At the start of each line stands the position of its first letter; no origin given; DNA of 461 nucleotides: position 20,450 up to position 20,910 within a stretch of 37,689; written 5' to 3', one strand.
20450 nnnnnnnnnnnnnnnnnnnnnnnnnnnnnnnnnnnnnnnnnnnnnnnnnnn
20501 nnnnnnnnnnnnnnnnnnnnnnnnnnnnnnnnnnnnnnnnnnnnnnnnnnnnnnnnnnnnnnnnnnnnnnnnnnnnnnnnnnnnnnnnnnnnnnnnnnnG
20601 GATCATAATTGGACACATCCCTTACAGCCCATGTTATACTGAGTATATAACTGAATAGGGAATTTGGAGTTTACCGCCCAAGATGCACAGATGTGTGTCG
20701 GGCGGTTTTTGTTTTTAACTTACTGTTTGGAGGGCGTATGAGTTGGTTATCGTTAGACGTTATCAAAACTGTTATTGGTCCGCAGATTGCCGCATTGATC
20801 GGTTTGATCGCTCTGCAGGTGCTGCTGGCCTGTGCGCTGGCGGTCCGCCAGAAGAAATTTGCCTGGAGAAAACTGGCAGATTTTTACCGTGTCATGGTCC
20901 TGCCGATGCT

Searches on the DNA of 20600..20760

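Call 94: search_rna_families(source=window, start=20600, end=20760, threshold=evalue, max_evalue=10)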
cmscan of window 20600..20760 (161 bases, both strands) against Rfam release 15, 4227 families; matches with E-value up to 10: 2.
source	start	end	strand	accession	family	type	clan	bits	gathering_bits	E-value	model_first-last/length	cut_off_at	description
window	20711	20749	+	RF00196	AMV_RNA1_SL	Cis-reg;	-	15.4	60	4.1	1-35/35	no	Alfalfa mosaic virus RNA 1 5' UTR stem-loop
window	20669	20719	-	RF01376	CRISPR-DR63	Gene; CRISPR;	CL00015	14.6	37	7.2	1-37/37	no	CRISPR RNA direct repeat element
